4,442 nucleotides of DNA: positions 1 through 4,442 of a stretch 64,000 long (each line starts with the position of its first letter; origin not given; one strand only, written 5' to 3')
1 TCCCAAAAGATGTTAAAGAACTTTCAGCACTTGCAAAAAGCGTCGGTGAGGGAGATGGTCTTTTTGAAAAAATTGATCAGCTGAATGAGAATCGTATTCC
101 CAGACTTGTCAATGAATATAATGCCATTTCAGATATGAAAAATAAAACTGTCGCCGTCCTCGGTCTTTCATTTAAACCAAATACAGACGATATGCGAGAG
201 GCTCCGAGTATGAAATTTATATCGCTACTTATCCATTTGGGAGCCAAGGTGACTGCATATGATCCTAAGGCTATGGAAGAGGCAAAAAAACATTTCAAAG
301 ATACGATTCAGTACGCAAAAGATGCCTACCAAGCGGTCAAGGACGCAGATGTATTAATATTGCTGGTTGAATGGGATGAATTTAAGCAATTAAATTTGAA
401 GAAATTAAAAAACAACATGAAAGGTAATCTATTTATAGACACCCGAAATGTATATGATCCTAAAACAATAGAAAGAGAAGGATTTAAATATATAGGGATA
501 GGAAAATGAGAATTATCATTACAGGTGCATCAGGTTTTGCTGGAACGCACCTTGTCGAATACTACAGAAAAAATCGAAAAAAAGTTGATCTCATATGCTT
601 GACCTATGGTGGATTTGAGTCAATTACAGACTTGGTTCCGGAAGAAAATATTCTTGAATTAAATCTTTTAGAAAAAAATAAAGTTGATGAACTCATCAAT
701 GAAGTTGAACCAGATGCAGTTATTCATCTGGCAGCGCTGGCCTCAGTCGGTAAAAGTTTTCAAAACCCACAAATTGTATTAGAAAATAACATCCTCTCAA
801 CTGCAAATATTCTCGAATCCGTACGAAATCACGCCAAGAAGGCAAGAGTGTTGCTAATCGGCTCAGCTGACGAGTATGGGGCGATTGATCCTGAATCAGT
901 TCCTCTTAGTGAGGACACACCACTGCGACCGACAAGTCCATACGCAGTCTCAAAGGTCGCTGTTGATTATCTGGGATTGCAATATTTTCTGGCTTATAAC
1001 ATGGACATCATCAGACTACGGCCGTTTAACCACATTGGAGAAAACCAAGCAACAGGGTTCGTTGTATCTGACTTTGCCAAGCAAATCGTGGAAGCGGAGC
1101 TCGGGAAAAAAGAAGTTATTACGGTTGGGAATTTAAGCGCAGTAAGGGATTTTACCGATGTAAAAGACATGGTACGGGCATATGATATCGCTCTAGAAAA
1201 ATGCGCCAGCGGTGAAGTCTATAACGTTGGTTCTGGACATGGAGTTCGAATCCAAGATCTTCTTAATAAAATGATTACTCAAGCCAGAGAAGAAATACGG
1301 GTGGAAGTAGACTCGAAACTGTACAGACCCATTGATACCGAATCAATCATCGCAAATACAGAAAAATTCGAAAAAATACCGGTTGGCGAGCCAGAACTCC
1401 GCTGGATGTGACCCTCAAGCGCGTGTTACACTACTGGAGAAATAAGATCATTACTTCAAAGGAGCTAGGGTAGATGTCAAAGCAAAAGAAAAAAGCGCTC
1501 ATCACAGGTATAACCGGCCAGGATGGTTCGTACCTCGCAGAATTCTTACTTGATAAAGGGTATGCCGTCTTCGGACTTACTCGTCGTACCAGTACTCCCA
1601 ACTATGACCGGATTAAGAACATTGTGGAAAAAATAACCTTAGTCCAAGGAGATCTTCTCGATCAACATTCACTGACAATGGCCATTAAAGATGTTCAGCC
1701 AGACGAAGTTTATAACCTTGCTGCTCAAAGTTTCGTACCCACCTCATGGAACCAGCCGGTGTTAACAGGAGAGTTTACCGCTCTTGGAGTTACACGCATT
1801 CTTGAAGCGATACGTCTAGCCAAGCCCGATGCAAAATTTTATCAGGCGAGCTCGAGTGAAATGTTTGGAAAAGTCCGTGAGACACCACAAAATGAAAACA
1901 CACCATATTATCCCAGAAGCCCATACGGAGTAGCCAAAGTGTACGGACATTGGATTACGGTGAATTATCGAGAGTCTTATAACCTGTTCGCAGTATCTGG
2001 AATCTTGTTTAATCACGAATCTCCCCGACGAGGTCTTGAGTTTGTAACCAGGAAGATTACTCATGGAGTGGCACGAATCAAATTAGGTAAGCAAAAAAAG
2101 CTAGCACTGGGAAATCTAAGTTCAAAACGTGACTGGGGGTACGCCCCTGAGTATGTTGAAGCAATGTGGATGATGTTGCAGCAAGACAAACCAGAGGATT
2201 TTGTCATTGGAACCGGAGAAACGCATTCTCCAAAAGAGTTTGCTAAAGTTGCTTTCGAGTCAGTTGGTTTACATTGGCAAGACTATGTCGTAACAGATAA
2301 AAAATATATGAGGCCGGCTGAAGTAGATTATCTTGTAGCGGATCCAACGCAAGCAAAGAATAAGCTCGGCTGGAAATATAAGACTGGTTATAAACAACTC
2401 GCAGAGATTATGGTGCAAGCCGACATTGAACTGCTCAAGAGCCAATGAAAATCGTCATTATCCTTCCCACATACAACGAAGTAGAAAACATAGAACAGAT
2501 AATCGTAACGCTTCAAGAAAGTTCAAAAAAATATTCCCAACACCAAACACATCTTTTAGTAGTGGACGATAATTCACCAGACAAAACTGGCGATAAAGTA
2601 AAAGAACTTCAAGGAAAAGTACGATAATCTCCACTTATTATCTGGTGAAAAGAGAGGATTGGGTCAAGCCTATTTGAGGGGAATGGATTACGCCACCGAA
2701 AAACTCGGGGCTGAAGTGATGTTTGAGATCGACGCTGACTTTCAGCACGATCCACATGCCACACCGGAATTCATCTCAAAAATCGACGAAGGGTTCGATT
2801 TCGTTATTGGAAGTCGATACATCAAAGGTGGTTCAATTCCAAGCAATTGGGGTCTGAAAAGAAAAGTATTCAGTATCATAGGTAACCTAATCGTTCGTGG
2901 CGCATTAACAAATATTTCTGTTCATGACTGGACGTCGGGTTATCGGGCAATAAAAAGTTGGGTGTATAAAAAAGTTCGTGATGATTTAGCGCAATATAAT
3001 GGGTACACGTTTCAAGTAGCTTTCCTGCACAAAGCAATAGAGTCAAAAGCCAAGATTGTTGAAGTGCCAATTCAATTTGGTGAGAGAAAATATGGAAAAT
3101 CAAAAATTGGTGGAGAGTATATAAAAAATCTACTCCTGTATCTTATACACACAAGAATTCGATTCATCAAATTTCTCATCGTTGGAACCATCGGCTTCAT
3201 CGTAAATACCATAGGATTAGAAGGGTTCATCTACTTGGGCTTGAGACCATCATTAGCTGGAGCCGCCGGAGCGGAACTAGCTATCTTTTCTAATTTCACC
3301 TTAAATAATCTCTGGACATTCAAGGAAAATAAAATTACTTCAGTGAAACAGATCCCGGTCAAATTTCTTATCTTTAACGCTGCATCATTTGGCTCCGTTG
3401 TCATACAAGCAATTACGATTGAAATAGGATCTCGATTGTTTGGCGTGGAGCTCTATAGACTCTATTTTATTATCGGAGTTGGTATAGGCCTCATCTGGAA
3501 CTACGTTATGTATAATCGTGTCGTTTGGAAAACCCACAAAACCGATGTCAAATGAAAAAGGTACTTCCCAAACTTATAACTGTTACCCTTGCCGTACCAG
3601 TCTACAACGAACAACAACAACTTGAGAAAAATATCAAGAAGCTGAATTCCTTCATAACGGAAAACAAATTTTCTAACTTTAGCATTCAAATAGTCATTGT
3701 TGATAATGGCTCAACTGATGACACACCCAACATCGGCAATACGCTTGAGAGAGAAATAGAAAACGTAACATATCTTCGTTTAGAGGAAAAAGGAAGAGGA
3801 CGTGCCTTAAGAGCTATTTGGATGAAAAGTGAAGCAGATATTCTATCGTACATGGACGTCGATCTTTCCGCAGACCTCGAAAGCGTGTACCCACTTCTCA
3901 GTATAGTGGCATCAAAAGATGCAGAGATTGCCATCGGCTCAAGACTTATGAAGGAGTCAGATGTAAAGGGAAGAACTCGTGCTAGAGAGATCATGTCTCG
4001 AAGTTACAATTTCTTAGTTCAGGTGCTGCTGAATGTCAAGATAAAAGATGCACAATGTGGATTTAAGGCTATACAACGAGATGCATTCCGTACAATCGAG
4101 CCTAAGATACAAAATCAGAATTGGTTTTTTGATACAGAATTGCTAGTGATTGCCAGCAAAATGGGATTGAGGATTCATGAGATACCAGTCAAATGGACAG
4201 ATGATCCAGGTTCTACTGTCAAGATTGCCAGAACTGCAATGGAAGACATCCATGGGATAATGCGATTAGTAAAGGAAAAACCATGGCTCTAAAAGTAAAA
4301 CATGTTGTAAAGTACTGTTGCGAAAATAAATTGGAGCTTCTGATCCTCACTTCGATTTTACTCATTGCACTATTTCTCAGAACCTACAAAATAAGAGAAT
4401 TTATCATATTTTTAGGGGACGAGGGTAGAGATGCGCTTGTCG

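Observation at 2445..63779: Hyper-expanded lipid-carrier-dependent glycosylation island: ~25 GT-C-like transferases plus ~6 polyprenyl-P-sugar synthases on one strand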

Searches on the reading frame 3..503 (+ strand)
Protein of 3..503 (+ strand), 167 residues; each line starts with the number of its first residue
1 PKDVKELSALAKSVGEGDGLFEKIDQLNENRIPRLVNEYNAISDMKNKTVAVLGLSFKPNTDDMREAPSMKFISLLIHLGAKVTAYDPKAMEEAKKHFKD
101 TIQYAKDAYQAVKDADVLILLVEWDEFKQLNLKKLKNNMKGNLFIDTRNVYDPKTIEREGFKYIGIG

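Call 103: search_protein_families(library=pfam, proteins=[window:3-503:+], max_evalue=0.001)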
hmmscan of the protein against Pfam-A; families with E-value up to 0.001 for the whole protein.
seq(167 aa): 3 families
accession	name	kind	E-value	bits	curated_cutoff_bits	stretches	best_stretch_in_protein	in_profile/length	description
PF03720.21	UDPG_MGDP_dh_C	-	2.7e-37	127.7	30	1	51-153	1-103/103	UDP-glucose/GDP-mannose dehydrogenase family, UDP binding domain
PF03807.23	F420_oxidored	-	2.8e-05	25.1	21.6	1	74-149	16-93/94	NADP oxidoreductase coenzyme F420-dependent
PF03446.21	NAD_binding_2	-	0.00093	19.7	21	0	74-158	16-103/161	NAD binding domain of 6-phosphogluconate dehydrogenase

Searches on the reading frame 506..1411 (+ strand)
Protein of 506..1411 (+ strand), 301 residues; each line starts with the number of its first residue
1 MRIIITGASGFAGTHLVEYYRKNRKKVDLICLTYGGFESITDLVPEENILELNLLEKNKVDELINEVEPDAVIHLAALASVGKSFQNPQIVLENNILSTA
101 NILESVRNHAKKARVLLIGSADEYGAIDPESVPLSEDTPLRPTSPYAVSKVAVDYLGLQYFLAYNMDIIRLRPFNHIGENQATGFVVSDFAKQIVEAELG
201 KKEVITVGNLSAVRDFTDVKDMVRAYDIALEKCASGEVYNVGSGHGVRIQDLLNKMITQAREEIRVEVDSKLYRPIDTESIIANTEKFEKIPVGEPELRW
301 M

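Call 3: search_protein_families(library=pfam, proteins=[window:506-1411:+], max_evalue=0.01)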
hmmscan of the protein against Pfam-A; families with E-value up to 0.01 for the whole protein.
window:506-1411:+ (301 aa): 6 families
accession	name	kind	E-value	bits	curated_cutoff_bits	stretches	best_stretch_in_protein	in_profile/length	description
PF16363.11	GDP_Man_Dehyd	-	2.4e-60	205.2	27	1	4-290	1-315/332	GDP-mannose 4,6 dehydratase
PF01370.27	Epimerase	-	8.6e-56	189.5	20.9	1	3-242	1-240/240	NAD dependent epimerase/dehydratase family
PF02719.21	Polysacc_synt_2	-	5e-14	52.6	20.2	1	3-263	1-250/293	Polysaccharide biosynthesis protein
PF04321.23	RmlD_sub_bind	-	1.5e-08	34.5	27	1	1-152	1-131/287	RmlD substrate binding domain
PF01073.25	3Beta_HSD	-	8.4e-07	28.7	22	1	4-110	1-107/280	3-beta hydroxysteroid dehydrogenase/isomerase family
PF07993.18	NAD_binding_4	-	4.2e-05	23.3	20.1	0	55-161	77-192/258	Male sterility protein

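Call 27: find_encoding_contigs(protein=window:506-1411:+, flank=10000, max_places=3)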
Protein window:506-1411:+ (301 aa): no gene with exactly this product is on record in the collection.

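Call 81: search_protein_families(library=ncbifam, proteins=[window:506-1411:+], max_evalue=1e-10)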
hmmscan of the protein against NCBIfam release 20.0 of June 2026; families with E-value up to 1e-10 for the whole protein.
window:506-1411:+ (301 aa): 15 families
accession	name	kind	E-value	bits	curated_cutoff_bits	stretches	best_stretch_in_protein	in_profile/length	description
TIGR04180.1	EDH_00030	hypoth_equivalog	1.6e-45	155.5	475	1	3-288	1-286/297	NAD-dependent 4,6-dehydratase LegB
TIGR01181.1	dTDP_gluc_dehyt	equivalog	6.4e-42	143.7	365.1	1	2-259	1-260/321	dTDP-glucose 4,6-dehydratase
TIGR01179.1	galE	equivalog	7e-37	127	262.3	1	2-289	1-302/332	UDP-glucose 4-epimerase GalE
TIGR01472.1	gmd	equivalog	1e-28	100.5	415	1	56-264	65-272/342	GDP-mannose 4,6-dehydratase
TIGR02197.1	heptose_epim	equivalog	6.2e-23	81.5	274.6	1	3-265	1-265/316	ADP-glyceromanno-heptose 6-epimerase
NF007582.0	PRK10217.1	equivalog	1.1e-22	80.7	698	1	2-264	3-273/355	dTDP-glucose 4,6-dehydratase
NF007490.0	PRK10084.1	subfamily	9.3e-22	77.5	649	1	1-245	1-261/361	dTDP-glucose 4,6-dehydratase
NF007956.0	PRK10675.1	subfamily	1.8e-17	63.5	394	1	1-256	1-276/338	UDP-glucose 4-epimerase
TIGR02622.1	CDP_4_6_dhtase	equivalog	3.4e-17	62.6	278.45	1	2-235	6-246/352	CDP-glucose 4,6-dehydratase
NF047922.1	GDPFucSynFcl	equivalog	2.2e-16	60.2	500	1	50-265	35-258/308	GDP-L-fucose synthase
NF043036.1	ErythonDh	equivalog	2.3e-16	59.9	325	1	1-270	1-276/321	D-erythronate dehydrogenase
NF011728.1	PRK15181.1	equivalog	1e-14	54.3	760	1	3-254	18-276/348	Vi polysaccharide biosynthesis UDP-N-acetylglucosaminuronic acid C-4 epimerase TviC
NF008872.0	PRK11908.1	equivalog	2.4e-11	43.3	294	1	2-263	3-274/349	bifunctional UDP-4-keto-pentose/UDP-xylose synthase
NF041015.1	UDPsulfquin_syn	equivalog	3e-11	42.9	575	0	52-127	73-151/384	UDP-sulfoquinovose synthase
TIGR01214.1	rmlD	equivalog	4e-11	42.6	224.05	1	2-232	1-199/285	dTDP-4-dehydrorhamnose reductase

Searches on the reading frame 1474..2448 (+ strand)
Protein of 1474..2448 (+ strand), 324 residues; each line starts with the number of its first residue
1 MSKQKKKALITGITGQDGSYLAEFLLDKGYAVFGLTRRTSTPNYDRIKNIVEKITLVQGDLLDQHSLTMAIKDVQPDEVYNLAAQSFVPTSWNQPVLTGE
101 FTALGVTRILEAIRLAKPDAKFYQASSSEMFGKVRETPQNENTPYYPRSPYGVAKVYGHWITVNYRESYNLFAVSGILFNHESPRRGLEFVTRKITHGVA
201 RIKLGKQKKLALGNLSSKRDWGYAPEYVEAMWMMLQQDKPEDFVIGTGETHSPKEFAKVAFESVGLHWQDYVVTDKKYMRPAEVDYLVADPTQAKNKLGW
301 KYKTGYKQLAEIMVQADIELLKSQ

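Call 3: search_protein_families(library=pfam, proteins=[window:1474-2448:+], max_evalue=0.01)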
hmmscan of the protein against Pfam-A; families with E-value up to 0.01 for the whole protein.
window:1474-2448:+ (324 aa): 6 families
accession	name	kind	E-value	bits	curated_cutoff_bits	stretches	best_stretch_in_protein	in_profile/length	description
PF16363.11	GDP_Man_Dehyd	-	8.2e-132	440.1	27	1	9-313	1-332/332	GDP-mannose 4,6 dehydratase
PF01370.27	Epimerase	-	4.5e-73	246.1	20.9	1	8-246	1-240/240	NAD dependent epimerase/dehydratase family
PF04321.23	RmlD_sub_bind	-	3.4e-10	39.9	27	1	7-178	2-152/287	RmlD substrate binding domain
PF05368.20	NmrA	-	3.5e-09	37.1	27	1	4-75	1-71/298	NmrA-like family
PF13460.12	NAD_binding_10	-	7.5e-05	23.1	27.2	1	12-75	1-62/184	NAD(P)H-binding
PF02719.21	Polysacc_synt_2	-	0.0042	16.7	20.2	1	9-110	2-112/293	Polysaccharide biosynthesis protein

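Call 81: search_protein_families(library=ncbifam, proteins=[window:1474-2448:+], max_evalue=1e-10)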
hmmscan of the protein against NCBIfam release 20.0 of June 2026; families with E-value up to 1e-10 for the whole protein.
window:1474-2448:+ (324 aa): 6 families
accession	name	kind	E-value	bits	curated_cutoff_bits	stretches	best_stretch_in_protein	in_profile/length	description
TIGR01472.1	gmd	equivalog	6.6e-132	439.8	415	1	6-320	1-341/342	GDP-mannose 4,6-dehydratase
TIGR04180.1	EDH_00030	hypoth_equivalog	6.3e-31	107.5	475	1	9-303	2-295/297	NAD-dependent 4,6-dehydratase LegB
TIGR01181.1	dTDP_gluc_dehyt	equivalog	4.7e-29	101.5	365.1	1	8-308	2-302/321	dTDP-glucose 4,6-dehydratase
TIGR02622.1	CDP_4_6_dhtase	equivalog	2.9e-22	79.3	278.45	1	4-120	3-122/352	CDP-glucose 4,6-dehydratase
TIGR01179.1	galE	equivalog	2e-21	76.2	262.3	1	8-175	2-170/332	UDP-glucose 4-epimerase GalE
NF007582.0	PRK10217.1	equivalog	3.2e-12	46.2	698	1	6-246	2-252/355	dTDP-glucose 4,6-dehydratase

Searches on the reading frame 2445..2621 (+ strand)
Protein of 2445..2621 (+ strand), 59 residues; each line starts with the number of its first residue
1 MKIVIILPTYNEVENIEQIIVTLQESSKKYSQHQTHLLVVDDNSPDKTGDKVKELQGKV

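Call 35: search_protein_families(library=pfam, proteins=[window:2445-2621:+], max_evalue=1)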
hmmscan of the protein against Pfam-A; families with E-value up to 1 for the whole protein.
window:2445-2621:+ (59 aa): 2 families
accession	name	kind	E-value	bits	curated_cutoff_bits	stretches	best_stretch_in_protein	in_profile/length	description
PF00535.33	Glycos_transf_2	-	2.9e-08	34.3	23.3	1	5-56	2-49/168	Glycosyl transferase family 2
PF10111.15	Glyco_tranf_2_2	-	0.022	14.7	27.3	1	5-55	2-50/276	Glycosyltransferase like family 2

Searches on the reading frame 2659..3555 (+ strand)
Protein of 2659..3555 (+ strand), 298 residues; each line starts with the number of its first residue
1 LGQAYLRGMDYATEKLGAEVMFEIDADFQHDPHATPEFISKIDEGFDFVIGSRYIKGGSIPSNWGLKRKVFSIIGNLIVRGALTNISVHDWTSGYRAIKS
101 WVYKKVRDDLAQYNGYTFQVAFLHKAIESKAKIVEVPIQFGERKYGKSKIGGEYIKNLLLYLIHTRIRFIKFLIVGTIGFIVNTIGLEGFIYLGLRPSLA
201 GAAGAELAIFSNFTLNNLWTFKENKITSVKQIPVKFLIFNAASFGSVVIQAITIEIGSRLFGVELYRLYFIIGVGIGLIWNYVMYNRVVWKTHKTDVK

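Call 3: search_protein_families(library=pfam, proteins=[window:2659-3555:+], max_evalue=0.01)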
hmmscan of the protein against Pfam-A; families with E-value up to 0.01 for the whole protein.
window:2659-3555:+ (298 aa): 2 families
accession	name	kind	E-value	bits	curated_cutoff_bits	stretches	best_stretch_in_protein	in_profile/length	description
PF04138.20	GtrA_DPMS_TM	-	5.6e-16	59.2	26.1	1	171-290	1-117/117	GtrA/DPMS, transmembrane domain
PF00535.33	Glycos_transf_2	-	4.6e-07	30.4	23.3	1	2-94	67-155/168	Glycosyl transferase family 2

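Call 16: search_protein_families(library=ncbifam, proteins=[window:2659-3555:+], max_evalue=0.001)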
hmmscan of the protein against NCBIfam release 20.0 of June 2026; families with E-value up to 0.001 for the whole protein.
window:2659-3555:+ (298 aa): 4 families
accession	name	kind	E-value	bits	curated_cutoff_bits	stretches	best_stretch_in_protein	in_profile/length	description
NF058614.1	PPMAGASynPpgS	equivalog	1e-08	34.9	370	1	2-149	61-205/226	polyprenyl-phospho-N-acetylgalactosaminyl synthase PpgS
NF007986.1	PRK10714.1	equivalog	2.7e-08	33.2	529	1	17-197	90-257/316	undecaprenyl-phosphate 4-deoxy-4-formamido-L-arabinose transferase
NF047588.1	GlcsyltransPgfSStrep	equivalog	3.7e-07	29.6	500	1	4-151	76-206/308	glycosyltransferase PgfS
NF041391.1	DPhHxTase_Halo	equivalog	1.5e-06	27.4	375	1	12-148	63-190/213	dolichyl-phosphate hexose transferase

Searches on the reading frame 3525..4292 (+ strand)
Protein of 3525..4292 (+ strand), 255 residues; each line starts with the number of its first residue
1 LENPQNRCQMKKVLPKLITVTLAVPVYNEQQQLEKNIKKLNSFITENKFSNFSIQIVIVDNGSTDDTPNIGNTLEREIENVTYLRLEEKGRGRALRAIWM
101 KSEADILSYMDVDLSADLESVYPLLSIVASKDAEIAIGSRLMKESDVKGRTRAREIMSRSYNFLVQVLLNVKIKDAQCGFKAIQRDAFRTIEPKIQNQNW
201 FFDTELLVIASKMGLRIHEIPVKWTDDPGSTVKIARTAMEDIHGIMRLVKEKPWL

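Call 3: search_protein_families(library=pfam, proteins=[window:3525-4292:+], max_evalue=0.01)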
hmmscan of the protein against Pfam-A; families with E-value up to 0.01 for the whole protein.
window:3525-4292:+ (255 aa): 3 families
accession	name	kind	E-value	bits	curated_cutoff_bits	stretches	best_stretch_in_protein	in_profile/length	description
PF00535.33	Glycos_transf_2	-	3.5e-23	82.8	23.3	1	22-190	2-166/168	Glycosyl transferase family 2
PF10111.15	Glyco_tranf_2_2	-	0.0066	16.4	27.3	0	23-133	3-111/276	Glycosyltransferase like family 2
PF21825.2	crAss001_48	-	0.0067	16.7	24.8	0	26-51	7-31/61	crAss001_48 related protein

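Call 16: search_protein_families(library=ncbifam, proteins=[window:3525-4292:+], max_evalue=0.001)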
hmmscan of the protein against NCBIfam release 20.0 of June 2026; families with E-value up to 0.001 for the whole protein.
window:3525-4292:+ (255 aa): 14 families
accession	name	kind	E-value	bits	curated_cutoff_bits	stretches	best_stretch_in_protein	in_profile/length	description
TIGR04182.1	glyco_TIGR04182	equivalog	1.6e-14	54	325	1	20-234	2-201/293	S-layer glycoprotein N-glycosyltransferase AglJ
NF047588.1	GlcsyltransPgfSStrep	equivalog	5e-12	45.7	500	1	19-201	2-176/308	glycosyltransferase PgfS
TIGR03937.1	PgaC_IcaA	equivalog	2.7e-11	43.1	422.3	1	10-131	37-153/407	poly-beta-1,6-N-acetyl-D-glucosamine synthase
NF041391.1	DPhHxTase_Halo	equivalog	4.1e-10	39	375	1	26-231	3-190/213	dolichyl-phosphate hexose transferase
NF038302.1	EPS_HpsE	equivalog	1.8e-09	37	300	1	19-148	2-131/307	hormogonium polysaccharide biosynthesis glycosyltransferase HpsE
TIGR03111.1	glyc2_xrt_Gpos1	hypoth_equivalog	4.8e-09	35.5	363.95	1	8-124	39-152/439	TIGR03111 family XrtG-associated glycosyltransferase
NF007986.1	PRK10714.1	equivalog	5.5e-09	35.5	529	1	18-223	6-199/316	undecaprenyl-phosphate 4-deoxy-4-formamido-L-arabinose transferase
TIGR04283.1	glyco_like_mftF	equivalog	1.6e-08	34.4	182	1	22-136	3-105/221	TIGR04283 family arsenosugar biosynthesis glycosyltransferase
NF010496.0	PRK13915.1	equivalog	4.2e-07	29.3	262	1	17-116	30-129/307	glucosyl-3-phosphoglycerate synthase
NF007482.0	PRK10073.1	equivalog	4.6e-07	29.1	423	1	20-136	8-118/334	glycosyltransferase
TIGR03965.1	mycofact_glyco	equivalog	1.8e-06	27.1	280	1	14-116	70-167/467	mycofactocin biosynthesis glycosyltransferase MftF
NF058614.1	PPMAGASynPpgS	equivalog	3.4e-06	26.7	370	1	21-223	3-195/226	polyprenyl-phospho-N-acetylgalactosaminyl synthase PpgS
NF047683.1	TeichurnBiosyTuaG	equivalog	1.4e-05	24.8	400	1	19-114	7-97/252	teichuronic acid biosynthesis protein TuaG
NF041875.1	EPS_EpsD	equivalog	0.00057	19.4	370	1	23-146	4-121/325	exopolysaccharide biosynthesis glycosyltransferase EpsD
